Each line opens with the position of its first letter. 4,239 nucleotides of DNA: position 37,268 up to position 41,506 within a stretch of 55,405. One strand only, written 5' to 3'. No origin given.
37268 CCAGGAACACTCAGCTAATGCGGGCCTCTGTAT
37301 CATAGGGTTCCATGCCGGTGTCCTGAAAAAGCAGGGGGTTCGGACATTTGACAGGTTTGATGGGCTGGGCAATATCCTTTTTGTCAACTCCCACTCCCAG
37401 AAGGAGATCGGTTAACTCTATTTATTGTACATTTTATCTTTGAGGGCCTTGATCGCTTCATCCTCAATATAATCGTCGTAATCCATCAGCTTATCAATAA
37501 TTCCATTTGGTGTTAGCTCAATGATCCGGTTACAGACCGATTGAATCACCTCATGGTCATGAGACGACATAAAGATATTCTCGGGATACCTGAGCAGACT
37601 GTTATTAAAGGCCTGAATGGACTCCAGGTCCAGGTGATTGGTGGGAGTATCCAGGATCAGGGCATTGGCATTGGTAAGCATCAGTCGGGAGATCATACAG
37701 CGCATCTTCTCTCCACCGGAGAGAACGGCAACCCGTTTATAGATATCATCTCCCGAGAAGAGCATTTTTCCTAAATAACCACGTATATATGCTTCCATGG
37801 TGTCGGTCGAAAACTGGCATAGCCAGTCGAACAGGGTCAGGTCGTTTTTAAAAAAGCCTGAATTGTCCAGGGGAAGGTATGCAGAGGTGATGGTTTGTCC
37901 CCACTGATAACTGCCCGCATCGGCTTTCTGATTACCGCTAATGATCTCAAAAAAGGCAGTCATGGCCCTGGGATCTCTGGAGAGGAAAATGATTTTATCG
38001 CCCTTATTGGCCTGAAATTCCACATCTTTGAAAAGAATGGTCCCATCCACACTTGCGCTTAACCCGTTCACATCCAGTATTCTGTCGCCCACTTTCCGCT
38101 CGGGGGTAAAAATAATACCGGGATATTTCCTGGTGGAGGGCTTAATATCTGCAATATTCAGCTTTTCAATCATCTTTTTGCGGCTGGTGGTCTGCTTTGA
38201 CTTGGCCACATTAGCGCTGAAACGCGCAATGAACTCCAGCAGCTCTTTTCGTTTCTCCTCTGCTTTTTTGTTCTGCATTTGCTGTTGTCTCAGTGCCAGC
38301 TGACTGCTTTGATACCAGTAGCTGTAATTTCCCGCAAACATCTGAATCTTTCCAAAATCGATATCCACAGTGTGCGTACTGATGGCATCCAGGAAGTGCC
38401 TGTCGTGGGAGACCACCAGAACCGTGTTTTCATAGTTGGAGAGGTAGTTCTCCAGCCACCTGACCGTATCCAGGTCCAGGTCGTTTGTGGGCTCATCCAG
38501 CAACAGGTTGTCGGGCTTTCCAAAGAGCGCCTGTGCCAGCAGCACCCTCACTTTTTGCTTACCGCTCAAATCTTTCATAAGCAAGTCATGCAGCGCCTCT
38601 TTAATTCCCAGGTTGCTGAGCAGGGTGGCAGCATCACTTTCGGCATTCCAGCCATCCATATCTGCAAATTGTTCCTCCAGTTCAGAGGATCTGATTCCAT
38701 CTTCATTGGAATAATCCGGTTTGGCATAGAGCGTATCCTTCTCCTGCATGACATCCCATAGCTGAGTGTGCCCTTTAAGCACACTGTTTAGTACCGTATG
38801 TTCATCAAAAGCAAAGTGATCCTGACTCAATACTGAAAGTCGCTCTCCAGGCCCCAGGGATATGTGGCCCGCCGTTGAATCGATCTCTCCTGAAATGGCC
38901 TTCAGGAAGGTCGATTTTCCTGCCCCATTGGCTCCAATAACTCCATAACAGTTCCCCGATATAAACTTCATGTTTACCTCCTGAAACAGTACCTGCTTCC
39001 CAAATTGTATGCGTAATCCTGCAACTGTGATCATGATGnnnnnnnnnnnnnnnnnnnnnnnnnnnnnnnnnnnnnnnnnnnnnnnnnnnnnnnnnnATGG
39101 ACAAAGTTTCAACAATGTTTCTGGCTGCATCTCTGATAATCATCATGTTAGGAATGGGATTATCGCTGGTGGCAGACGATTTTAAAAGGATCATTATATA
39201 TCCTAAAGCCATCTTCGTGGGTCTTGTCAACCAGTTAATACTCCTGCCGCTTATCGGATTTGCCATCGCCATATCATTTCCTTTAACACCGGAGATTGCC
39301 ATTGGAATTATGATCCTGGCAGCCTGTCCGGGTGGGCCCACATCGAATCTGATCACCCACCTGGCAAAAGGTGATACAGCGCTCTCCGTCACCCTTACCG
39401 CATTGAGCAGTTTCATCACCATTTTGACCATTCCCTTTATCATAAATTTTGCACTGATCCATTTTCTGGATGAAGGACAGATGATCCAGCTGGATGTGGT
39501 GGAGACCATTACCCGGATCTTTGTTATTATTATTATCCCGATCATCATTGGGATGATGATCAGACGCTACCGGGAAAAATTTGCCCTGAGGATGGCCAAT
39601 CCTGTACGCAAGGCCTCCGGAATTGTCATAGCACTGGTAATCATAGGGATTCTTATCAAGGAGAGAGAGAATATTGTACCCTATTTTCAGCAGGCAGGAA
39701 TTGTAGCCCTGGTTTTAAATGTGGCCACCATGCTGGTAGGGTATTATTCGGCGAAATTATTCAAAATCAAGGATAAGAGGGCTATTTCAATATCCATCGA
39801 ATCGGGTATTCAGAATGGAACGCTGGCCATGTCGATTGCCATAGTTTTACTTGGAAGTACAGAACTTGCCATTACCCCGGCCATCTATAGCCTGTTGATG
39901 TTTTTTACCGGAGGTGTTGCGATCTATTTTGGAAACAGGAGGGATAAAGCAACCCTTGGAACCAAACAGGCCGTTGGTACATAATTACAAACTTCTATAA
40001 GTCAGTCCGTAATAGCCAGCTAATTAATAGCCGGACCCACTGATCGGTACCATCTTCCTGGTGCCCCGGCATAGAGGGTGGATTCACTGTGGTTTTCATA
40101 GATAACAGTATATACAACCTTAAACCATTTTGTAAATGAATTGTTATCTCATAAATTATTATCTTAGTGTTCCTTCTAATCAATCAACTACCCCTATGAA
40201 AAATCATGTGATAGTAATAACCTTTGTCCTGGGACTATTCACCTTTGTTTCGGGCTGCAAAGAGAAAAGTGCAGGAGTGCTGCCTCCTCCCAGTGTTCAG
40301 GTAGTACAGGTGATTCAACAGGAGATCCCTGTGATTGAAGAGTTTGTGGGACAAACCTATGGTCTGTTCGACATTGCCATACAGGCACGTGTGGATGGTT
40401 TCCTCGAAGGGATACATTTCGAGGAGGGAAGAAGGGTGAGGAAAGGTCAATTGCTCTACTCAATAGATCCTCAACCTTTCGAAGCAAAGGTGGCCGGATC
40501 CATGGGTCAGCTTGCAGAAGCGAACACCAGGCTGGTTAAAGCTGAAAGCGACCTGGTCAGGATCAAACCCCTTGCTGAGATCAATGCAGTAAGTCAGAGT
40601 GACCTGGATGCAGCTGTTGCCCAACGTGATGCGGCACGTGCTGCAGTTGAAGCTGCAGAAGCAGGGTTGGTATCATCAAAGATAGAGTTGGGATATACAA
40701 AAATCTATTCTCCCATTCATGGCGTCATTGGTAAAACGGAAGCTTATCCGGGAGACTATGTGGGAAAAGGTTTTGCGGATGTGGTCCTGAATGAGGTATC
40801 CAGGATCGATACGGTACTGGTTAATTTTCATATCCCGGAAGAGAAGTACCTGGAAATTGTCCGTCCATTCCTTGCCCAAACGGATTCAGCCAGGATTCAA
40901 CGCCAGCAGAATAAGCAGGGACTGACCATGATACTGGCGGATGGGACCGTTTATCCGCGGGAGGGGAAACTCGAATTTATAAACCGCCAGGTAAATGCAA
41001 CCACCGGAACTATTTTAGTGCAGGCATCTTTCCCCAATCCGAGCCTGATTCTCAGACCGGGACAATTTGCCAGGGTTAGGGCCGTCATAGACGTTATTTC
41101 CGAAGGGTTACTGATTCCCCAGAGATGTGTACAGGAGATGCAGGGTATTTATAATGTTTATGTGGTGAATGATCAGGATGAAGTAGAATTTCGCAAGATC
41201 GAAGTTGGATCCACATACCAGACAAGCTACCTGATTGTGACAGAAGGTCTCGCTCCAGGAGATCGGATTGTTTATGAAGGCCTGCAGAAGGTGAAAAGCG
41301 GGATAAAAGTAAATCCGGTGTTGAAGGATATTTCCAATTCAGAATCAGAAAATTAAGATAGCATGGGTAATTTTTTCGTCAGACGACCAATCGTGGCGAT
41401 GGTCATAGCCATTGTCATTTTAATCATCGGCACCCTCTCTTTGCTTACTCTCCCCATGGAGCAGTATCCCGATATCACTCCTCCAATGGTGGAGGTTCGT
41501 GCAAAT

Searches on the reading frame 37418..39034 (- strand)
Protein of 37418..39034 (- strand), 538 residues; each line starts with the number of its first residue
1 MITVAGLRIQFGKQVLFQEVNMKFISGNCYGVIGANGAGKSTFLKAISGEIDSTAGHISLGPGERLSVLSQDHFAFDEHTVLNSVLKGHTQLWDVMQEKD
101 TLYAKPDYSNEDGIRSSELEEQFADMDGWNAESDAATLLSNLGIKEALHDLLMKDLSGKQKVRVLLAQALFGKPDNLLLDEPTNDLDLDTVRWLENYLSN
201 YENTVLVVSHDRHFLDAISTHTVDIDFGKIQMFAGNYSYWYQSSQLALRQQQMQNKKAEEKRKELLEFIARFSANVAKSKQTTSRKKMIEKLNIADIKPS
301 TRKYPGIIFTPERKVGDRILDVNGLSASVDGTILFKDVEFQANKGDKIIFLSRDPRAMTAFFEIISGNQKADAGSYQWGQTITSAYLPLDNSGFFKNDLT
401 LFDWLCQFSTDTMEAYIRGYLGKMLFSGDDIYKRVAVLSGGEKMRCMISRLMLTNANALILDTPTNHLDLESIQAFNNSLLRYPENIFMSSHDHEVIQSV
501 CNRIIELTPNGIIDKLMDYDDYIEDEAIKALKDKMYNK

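Call 31: search_protein_families(library=pfam, proteins=[window:37418-39034:-], max_evalue=0.001)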
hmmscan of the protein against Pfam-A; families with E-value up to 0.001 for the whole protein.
window:37418-39034:- (538 aa): 5 families
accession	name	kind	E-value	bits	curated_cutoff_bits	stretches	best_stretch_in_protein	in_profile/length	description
PF00005.33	ABC_tran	-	2.4e-34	119.3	25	2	18-184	2-137/137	ABC transporter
PF12848.13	ABC_tran_Xtn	-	2.1e-19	69.8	25.9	1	223-303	1-79/85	ABC transporter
PF02463.25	SMC_N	-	1.3e-06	28.4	40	0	26-218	23-205/220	RecF/RecN/SMC N terminal domain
PF13304.12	AAA_21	-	1.5e-05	25.7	27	1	30-83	2-68/304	AAA domain, putative AbiEii toxin, Type IV TA system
PF13476.12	AAA_23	-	0.00058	21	27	0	17-48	10-40/201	AAA domain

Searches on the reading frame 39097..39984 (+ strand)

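Call 81: search_protein_families(library=pfam, proteins=[window:39097-39984:+], max_evalue=0.001)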
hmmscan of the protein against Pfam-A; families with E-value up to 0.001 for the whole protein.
window:39097-39984:+ (295 aa): 3 families
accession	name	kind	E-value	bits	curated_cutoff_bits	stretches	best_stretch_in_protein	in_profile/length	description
PF01758.21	SBF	-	2.9e-39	135.2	24.3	1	12-194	3-189/191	Sodium Bile acid symporter family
PF13593.11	SBF_like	-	3.7e-17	63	25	1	13-239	37-267/313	SBF-like CPA transporter family (DUF4137)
PF03547.23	Mem_trans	-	0.00083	18.5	25.7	1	15-116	243-343/343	Membrane transport protein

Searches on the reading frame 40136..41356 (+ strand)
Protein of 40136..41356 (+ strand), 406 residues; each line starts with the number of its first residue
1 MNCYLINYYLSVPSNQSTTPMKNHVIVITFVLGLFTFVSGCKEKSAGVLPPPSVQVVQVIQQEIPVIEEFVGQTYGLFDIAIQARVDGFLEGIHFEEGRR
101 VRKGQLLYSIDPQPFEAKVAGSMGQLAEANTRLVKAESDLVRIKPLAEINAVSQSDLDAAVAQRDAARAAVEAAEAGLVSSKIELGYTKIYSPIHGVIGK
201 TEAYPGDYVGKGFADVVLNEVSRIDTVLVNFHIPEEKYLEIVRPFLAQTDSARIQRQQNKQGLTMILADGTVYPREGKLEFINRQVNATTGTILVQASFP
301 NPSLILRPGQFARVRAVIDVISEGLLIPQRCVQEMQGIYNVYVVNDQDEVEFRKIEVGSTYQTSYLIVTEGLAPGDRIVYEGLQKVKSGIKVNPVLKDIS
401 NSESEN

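Call 31: search_protein_families(library=pfam, proteins=[window:40136-41356:+], max_evalue=0.001)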
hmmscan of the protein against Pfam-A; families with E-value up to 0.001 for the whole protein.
window:40136-41356:+ (406 aa): 4 families
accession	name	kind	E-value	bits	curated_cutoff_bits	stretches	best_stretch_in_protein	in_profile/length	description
PF16576.10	HlyD_D23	-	2.2e-14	53.7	30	1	81-312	21-214/214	Barrel-sandwich domain of CusB or HlyD membrane-fusion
PF13437.12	HlyD_3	-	1.1e-10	42.7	22.2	1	240-309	37-106/106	HlyD family secretion protein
PF12700.13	HlyD_2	-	3.8e-05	23.1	25.1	1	318-368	334-384/416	HlyD family secretion protein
PF13533.13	Biotin_lipoyl_2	-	0.00059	20.1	29.8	0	81-111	2-32/32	Biotin-lipoyl like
